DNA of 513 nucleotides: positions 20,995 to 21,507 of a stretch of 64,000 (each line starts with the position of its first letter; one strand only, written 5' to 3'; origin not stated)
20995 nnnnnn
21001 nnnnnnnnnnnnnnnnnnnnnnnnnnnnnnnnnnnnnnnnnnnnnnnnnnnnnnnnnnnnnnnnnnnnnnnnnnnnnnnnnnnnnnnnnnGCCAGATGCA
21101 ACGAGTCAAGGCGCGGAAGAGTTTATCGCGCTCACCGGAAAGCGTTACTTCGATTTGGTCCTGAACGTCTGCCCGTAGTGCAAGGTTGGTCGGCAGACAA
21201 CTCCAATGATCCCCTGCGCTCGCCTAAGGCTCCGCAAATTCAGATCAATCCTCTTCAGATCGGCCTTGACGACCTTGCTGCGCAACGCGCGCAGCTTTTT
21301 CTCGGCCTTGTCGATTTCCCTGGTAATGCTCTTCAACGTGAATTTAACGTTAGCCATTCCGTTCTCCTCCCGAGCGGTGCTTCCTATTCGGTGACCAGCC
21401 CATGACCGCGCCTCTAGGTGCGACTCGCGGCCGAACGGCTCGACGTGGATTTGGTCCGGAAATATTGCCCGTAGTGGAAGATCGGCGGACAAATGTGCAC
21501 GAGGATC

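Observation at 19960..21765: Two tandem precursor-like peptide genes feeding an RRE-fused SagB-type dehydrogenase with no cyclodehydratase: candidate undescribed RiPP-like system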

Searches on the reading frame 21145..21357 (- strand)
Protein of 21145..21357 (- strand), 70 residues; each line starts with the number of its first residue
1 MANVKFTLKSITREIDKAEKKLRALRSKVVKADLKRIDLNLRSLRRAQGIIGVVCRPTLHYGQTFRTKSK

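Call 3: search_protein_families(library=pfam, proteins=[window:21145-21357:-], max_evalue=1)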
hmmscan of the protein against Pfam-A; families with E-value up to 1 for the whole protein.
window:21145-21357:- (70 aa): 3 families
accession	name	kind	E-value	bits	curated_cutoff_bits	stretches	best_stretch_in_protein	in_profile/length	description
PF16495.10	SWIRM-assoc_1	-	0.029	14.8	27.2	1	17-46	17-46/84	SWIRM-associated region 1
PF17457.7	DUF5420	-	0.15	12.3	26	1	13-58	16-61/184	Family of unknown function (DUF5420)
PF10241.14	KxDL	-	0.79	10.5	27.2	0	3-30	52-79/86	Uncharacterized conserved protein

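Call 4: search_protein_families(library=ncbifam, proteins=[window:21145-21357:-], max_evalue=1)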
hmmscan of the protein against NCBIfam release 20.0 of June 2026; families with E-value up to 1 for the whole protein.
window:21145-21357:- (70 aa): 0 families

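Call 5: find_homologous_proteins(query=window:21145-21357:-, max_evalue=0.01)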
Query window:21145-21357:- (70 aa): 26 proteins with E <= 0.01 among 26 candidates.
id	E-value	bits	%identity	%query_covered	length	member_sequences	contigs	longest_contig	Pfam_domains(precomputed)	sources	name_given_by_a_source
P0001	1.5e-36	140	100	100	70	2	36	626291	-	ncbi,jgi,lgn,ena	ncbi:MAG: hypothetical protein WCF88_01245 [Candidatus Acidiferrales bacterium]|jgi:hypothetical pro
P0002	1.5e-33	130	91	100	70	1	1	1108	-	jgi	jgi:hypothetical protein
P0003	4.0e-33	129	91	100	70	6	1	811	-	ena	-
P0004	8.0e-32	125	90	100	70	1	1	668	-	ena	-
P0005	1.8e-31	124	89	100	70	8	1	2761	-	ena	-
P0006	2.1e-31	124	90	100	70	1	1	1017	-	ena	-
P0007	3.8e-31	123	86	100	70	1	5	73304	-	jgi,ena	jgi:hypothetical protein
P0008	3.9e-31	123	87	100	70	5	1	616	-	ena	-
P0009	6.1e-31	122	84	100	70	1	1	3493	-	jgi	jgi:hypothetical protein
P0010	6.7e-31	122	87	99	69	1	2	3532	-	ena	-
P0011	3.3e-30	120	84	100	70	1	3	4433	-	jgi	jgi:hypothetical protein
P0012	6.5e-30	119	84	99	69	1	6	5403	-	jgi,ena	-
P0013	7.3e-30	119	84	99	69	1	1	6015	-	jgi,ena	-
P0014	1.7e-29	118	80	100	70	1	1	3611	-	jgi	jgi:hypothetical protein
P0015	2.0e-29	118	83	99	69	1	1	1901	-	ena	-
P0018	1.2e-25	106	74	100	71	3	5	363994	-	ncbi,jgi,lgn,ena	jgi:hypothetical protein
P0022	1.2e-22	96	74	99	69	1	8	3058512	-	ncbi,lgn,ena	-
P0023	3.4e-22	95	71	99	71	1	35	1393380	-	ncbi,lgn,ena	ncbi:MAG: hypothetical protein WA211_14295 [Candidatus Acidiferrales bacterium]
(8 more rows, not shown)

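Call 6: search_protein_families(library=phrogs, proteins=[window:21145-21357:-], max_evalue=1)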
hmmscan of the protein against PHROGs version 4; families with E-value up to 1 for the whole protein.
window:21145-21357:- (70 aa): 3 families
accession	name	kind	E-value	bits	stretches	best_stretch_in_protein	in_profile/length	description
phrog_25309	-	unknown function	0.12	13.5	1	37-49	6-18/39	-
phrog_25767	-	unknown function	0.16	13.2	1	11-40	15-44/53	-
phrog_7773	-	unknown function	0.3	12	1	7-46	10-46/53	-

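Call 8: find_encoding_contigs(protein=P0022, flank=6000, max_places=3)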
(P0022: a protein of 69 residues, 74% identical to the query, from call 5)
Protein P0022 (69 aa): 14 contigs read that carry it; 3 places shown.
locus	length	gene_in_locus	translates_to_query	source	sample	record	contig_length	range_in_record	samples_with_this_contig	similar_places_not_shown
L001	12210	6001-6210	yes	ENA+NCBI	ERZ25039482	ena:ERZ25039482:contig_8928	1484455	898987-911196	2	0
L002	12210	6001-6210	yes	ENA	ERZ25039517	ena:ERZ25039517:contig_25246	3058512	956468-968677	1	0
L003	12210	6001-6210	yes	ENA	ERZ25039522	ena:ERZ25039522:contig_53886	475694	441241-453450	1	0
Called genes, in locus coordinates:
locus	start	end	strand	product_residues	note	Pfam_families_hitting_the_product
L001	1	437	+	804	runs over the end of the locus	PF00884:Sulfatase, PF16347:SGSH_C (faint)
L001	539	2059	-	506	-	PF14067:LssY_C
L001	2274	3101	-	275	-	-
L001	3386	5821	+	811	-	PF00069:Pkinase, PF01636:APH (faint), PF03109:ABC1 (weak), PF07714:PK_Tyr_Ser-Thr, PF13414:TPR_11 (faint), PF00515:TPR_1 (faint), PF21033:RMD1-3 (weak), PF13432:TPR_16 (weak), +5 more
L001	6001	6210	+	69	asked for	-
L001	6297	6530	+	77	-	-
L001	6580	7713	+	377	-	PF00881:Nitroreductase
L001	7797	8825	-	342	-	PF02775:TPP_enzyme_C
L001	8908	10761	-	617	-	PF01558:POR, PF01855:POR_N, PF17147:PFOR_II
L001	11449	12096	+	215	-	PF09335:VTT_dom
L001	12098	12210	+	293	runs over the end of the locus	PF00144:Beta-lactamase, PF13354:Beta-lactamase2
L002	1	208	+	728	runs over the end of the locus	PF00884:Sulfatase, PF16347:SGSH_C (faint)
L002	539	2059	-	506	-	PF14067:LssY_C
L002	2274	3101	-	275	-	-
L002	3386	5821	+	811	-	PF00069:Pkinase, PF01636:APH (faint), PF03109:ABC1 (weak), PF07714:PK_Tyr_Ser-Thr, PF13414:TPR_11 (faint), PF00515:TPR_1 (faint), PF21033:RMD1-3 (weak), PF13432:TPR_16 (weak), +5 more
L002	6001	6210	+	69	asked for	-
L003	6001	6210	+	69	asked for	-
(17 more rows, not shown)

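Call 9: find_encoding_contigs(protein=P0023, flank=6000, max_places=3)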
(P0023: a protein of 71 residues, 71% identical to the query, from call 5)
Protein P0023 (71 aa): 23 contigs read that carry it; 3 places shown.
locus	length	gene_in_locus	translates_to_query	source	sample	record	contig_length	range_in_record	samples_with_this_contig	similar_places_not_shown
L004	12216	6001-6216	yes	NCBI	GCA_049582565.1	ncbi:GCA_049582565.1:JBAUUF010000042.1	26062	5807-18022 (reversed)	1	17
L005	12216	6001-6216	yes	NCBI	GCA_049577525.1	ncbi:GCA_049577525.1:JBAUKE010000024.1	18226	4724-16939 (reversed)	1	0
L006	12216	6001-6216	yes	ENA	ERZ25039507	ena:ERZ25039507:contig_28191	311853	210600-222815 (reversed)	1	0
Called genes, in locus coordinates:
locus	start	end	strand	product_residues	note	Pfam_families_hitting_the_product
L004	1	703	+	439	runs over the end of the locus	PF19425:Csd3_N2 (weak), PF01551:Peptidase_M23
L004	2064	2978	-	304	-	PF22807:TrAA12, PF07995:GSDH, PF22807:TrAA12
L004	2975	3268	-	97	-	-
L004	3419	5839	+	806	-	PF00069:Pkinase, PF07714:PK_Tyr_Ser-Thr, PF03109:ABC1 (weak), PF07721:TPR_4 (faint), PF13414:TPR_11 (faint), PF13428:TPR_14 (faint), PF13432:TPR_16 (faint), PF14559:TPR_19 (weak), +8 more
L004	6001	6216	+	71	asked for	-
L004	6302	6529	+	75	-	-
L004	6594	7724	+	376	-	PF00881:Nitroreductase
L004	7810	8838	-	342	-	PF02775:TPP_enzyme_C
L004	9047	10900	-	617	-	PF01558:POR, PF01855:POR_N, PF17147:PFOR_II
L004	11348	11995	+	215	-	PF09335:VTT_dom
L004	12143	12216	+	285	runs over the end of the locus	-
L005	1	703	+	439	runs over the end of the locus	PF19425:Csd3_N2 (weak), PF01551:Peptidase_M23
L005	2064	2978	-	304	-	PF22807:TrAA12, PF07995:GSDH, PF22807:TrAA12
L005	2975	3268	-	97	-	-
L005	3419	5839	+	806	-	PF00069:Pkinase, PF07714:PK_Tyr_Ser-Thr, PF03109:ABC1 (weak), PF07721:TPR_4 (faint), PF13414:TPR_11 (faint), PF13428:TPR_14 (faint), PF13429:TPR_15 (weak), PF14559:TPR_19 (weak), +7 more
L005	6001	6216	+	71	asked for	-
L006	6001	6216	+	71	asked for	-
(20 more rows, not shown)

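Call 10: find_encoding_contigs(protein=P0018, flank=6000, max_places=3)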
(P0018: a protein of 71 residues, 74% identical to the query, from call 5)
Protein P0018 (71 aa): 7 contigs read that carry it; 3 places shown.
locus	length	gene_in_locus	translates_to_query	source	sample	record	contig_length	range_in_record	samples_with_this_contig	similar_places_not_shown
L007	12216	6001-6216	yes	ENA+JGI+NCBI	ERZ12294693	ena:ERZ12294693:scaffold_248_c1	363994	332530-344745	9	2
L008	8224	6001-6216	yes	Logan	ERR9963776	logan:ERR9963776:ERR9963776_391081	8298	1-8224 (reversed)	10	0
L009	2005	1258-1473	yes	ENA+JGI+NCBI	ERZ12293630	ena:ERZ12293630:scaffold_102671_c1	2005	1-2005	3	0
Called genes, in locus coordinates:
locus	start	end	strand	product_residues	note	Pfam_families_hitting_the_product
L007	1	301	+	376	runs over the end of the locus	PF00154:RecA_N, PF08423:Rad51, PF06745:ATPase (faint), PF27531:MT3502_N (weak), PF21096:RecA_C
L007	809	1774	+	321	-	PF00905:Transpeptidase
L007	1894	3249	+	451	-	PF19425:Csd3_N2, PF01551:Peptidase_M23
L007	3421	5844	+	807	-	PF00069:Pkinase, PF01636:APH (faint), PF03109:ABC1 (faint), PF07714:PK_Tyr_Ser-Thr, PF13428:TPR_14 (faint), PF13429:TPR_15 (faint), PF03704:BTAD (faint), PF13432:TPR_16 (weak), +8 more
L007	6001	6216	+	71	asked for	-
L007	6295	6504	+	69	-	-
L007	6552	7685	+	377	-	PF00881:Nitroreductase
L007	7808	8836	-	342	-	PF02775:TPP_enzyme_C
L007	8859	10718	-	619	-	PF01558:POR, PF01855:POR_N, PF17147:PFOR_II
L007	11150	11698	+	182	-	PF09335:VTT_dom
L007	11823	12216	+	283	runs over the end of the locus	-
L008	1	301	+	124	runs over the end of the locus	?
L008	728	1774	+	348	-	PF00905:Transpeptidase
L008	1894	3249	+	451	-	PF19425:Csd3_N2, PF01551:Peptidase_M23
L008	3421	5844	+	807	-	PF00069:Pkinase, PF01636:APH (faint), PF03109:ABC1 (faint), PF07714:PK_Tyr_Ser-Thr, PF13428:TPR_14 (faint), PF13429:TPR_15 (faint), PF03704:BTAD (faint), PF13432:TPR_16 (weak), +8 more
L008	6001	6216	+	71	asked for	-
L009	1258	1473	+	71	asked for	-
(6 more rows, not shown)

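Call 55: find_homologous_proteins(query=A5, max_evalue=0.001)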
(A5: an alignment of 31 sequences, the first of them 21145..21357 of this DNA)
Query A5 (31 sequences) (70 aa, profile of the alignment): 123 proteins with E <= 0.001 among 661 candidates; the best 120 are listed.
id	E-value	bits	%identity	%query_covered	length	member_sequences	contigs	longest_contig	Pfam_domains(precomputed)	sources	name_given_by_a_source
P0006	3.7e-18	83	90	100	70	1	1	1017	-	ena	-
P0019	3.8e-18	83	75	100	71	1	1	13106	-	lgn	-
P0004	4.3e-18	83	90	100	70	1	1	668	-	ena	-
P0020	1.1e-17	82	71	100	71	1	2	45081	-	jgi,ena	jgi:hypothetical protein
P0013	1.2e-17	81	84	99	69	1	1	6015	-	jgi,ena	-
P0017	1.3e-17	81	83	99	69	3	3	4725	-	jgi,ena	-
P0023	1.5e-17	81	71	99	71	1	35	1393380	-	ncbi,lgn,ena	ncbi:MAG: hypothetical protein WA211_14295 [Candidatus Acidiferrales bacterium]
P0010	1.5e-17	81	87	99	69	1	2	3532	-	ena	-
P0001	1.5e-17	81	100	100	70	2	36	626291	-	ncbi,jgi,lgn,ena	ncbi:MAG: hypothetical protein WCF88_01245 [Candidatus Acidiferrales bacterium]|jgi:hypothetical pro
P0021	2.1e-17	81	73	100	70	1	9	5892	-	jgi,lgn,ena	jgi:hypothetical protein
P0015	2.3e-17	81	83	99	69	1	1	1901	-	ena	-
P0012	2.4e-17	80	84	99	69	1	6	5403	-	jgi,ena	-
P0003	2.7e-17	80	91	100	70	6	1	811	-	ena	-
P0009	2.9e-17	80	84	100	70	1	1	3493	-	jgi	jgi:hypothetical protein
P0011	3.9e-17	80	84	100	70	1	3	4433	-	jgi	jgi:hypothetical protein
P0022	4.2e-16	76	74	99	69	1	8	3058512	-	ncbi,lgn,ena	-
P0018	3.2e-15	74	74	100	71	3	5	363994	-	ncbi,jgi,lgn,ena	jgi:hypothetical protein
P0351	4.9e-9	54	-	-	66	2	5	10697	-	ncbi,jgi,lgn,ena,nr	ncbi:MAG TPA: hypothetical protein VNI81_08095 [Candidatus Limnocylindrales bacterium]|jgi:hypotheti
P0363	2.0e-8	52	-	-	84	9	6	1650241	-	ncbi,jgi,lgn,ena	jgi:hypothetical protein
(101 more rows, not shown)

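Call 56: find_encoding_contigs(protein=P0351, flank=5000, max_places=2)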
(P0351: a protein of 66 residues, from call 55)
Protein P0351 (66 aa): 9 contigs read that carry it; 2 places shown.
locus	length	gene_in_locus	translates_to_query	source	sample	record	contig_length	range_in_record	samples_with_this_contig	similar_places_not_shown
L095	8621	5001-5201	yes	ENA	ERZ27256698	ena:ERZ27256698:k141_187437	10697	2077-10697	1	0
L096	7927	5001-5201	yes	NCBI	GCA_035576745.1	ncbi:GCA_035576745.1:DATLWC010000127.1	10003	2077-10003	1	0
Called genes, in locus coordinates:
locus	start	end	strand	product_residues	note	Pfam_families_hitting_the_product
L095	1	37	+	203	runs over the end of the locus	PF01227:GTP_cyclohydroI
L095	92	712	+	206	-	PF01209:Ubie_methyltran, PF13847:Methyltransf_31, PF08241:Methyltransf_11, PF08242:Methyltransf_12, PF13649:Methyltransf_25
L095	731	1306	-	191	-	PF07336:ABATE, PF11706:zf-CGNR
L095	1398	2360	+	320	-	PF00892:EamA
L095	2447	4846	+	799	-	PF00069:Pkinase, PF01636:APH (faint), PF07714:PK_Tyr_Ser-Thr, PF03109:ABC1, PF13428:TPR_14 (faint), PF00515:TPR_1 (weak), PF13432:TPR_16 (weak), PF14559:TPR_19 (weak), +4 more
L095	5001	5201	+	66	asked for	-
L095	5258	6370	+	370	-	PF00881:Nitroreductase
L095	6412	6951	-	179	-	PF11138:DUF2911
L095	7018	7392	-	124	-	-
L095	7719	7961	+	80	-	PF00312:Ribosomal_S15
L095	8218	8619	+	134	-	?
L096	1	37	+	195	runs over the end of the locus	PF01227:GTP_cyclohydroI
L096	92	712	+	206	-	PF01209:Ubie_methyltran, PF13847:Methyltransf_31, PF08241:Methyltransf_11, PF08242:Methyltransf_12, PF13649:Methyltransf_25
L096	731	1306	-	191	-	PF07336:ABATE, PF11706:zf-CGNR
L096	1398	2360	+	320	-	PF00892:EamA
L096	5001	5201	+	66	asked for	-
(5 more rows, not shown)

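Call 57: find_encoding_contigs(protein=P0363, flank=5000, max_places=2)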
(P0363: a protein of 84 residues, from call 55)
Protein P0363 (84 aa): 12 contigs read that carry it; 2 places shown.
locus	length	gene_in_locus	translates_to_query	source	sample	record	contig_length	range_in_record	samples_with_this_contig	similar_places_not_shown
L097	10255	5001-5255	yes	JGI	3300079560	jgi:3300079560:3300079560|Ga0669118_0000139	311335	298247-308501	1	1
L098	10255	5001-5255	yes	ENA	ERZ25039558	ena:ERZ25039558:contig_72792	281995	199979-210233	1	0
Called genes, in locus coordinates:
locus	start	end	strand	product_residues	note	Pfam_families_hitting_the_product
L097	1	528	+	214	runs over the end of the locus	PF01227:GTP_cyclohydroI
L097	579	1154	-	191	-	PF07336:ABATE, PF11706:zf-CGNR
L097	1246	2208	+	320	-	PF00892:EamA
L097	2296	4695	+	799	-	PF00069:Pkinase, PF01636:APH (faint), PF07714:PK_Tyr_Ser-Thr, PF03109:ABC1 (weak), PF21033:RMD1-3 (faint), PF14559:TPR_19 (faint), PF13431:TPR_17 (faint)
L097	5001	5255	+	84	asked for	-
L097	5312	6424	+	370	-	PF00881:Nitroreductase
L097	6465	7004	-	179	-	PF11138:DUF2911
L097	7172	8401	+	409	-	PF00069:Pkinase, PF01636:APH (faint), PF07714:PK_Tyr_Ser-Thr, PF03109:ABC1 (weak)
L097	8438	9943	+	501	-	PF10647:Gmad1 (faint), PF26550:Tricorn_2nd (faint), PF25174:Beta-prop_THOC3 (faint), PF26549:Tricorn_N (weak), PF07676:PD40 (weak), PF26549:Tricorn_N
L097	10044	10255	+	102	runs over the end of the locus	PF00312:Ribosomal_S15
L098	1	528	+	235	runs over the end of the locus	PF01227:GTP_cyclohydroI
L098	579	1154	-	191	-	PF07336:ABATE, PF11706:zf-CGNR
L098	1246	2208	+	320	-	PF00892:EamA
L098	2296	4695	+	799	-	PF00069:Pkinase, PF01636:APH (faint), PF07714:PK_Tyr_Ser-Thr, PF03109:ABC1 (weak), PF21033:RMD1-3 (faint), PF14559:TPR_19 (faint), PF13431:TPR_17 (faint)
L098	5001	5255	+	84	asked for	-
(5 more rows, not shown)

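Call 60: search_protein_families(library=padloc, proteins=[window:21145-21357:-], max_evalue=0.01)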
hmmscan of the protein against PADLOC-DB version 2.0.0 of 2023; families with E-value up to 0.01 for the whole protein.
window:21145-21357:- (70 aa): 0 families

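Call 70: search_protein_families(library=pfam, alignment_id=A5, max_evalue=0.01)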
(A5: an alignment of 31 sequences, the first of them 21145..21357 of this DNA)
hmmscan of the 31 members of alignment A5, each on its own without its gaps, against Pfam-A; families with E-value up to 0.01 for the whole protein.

A. member 1, window:21145-21357:- (70 aa): 0 families

B. families by the number of members that match (of 31 scanned): 5 families
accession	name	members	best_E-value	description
PF10018.14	Med4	1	0.0014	Vitamin-D-receptor interacting Mediator subunit 4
PF08581.15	Tup_N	1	0.0018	Tup N-terminal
PF17107.11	SesA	1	0.0035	N-terminal domain on NACHT_NTPase and P-loop NTPases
PF16785.10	SMBP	1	0.0073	Small metal-binding protein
PF16717.10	RAC_head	1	0.0085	Ribosome-associated complex head domain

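Call 71: search_protein_families(library=ncbifam, alignment_id=A5, max_evalue=0.01)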
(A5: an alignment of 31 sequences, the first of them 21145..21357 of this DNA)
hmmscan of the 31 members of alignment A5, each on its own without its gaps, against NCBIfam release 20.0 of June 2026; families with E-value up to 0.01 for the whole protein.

A. member 1, window:21145-21357:- (70 aa): 0 families

B. families by the number of members that match (of 31 scanned): 6 families
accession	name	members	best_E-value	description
NF033656.1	DMQ_monoox_COQ7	1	0.00013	2-polyprenyl-3-methyl-6-methoxy-1,4-benzoquinone monooxygenase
TIGR01244.1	TIGR01244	1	0.0034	TIGR01244 family sulfur transferase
NF006542.0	PRK09039.1-1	1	0.0035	peptidoglycan -binding protein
NF004630.0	PRK05974.1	1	0.0062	phosphoribosylformylglycinamidine synthase subunit PurS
NF033713.1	DbpA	1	0.0064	decorin-binding protein DbpA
NF010321.0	PRK13758.1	1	0.0087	anaerobic sulfatase-maturase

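Call 72: search_solved_structures(query=A5, max_evalue=1)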
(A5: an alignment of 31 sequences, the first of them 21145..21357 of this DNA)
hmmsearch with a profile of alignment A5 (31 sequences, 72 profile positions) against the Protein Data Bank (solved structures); distinct sequences matched with E-value up to 1: 18.
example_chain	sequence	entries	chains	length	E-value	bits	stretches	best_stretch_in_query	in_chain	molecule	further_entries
2wm9_A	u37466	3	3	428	0.019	18.2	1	8-45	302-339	DEDICATOR OF CYTOKINESIS PROTEIN 9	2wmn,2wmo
6uui_X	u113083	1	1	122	0.1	15.8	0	5-44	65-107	Keratin, type I cytoskeletal 10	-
2yl8_A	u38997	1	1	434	0.13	15.6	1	15-51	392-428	BETA-N-ACETYLHEXOSAMINIDASE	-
2yl6_A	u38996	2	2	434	0.13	15.6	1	15-51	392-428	BETA-N-ACETYLHEXOSAMINIDASE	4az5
4azb_A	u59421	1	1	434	0.13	15.6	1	15-51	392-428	BETA-N-ACETYLHEXOSAMINIDASE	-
4az7_A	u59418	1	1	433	0.13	15.5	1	15-51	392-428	BETA-N-ACETYLHEXOSAMINIDASE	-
7kuw_A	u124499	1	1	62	0.13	15.5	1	21-50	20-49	Sequence-Based Designed Protein nmt_0994_guided_02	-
4az6_A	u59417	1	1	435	0.13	15.5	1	15-51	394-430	BETA-N-ACETYLHEXOSAMINIDASE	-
2yll_A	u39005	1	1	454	0.14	15.5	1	15-51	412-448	BETA-N-ACETYLHEXOSAMINIDASE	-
31gn_A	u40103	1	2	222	0.14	15.4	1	19-53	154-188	Import motor subunit, mitochondrial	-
4zry_A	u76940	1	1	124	0.15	15.3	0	6-44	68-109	Keratin, type I cytoskeletal 10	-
9uaj_D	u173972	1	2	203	0.21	14.8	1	3-62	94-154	Perivitellin protein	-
3rpm_A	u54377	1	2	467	0.22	14.8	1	16-50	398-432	Beta-N-acetyl-hexosaminidase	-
2dnx_A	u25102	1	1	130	0.36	14.1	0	15-53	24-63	Syntaxin-12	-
6q5m_A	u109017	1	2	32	0.38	14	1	10-32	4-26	CC-Hex*-L24Dab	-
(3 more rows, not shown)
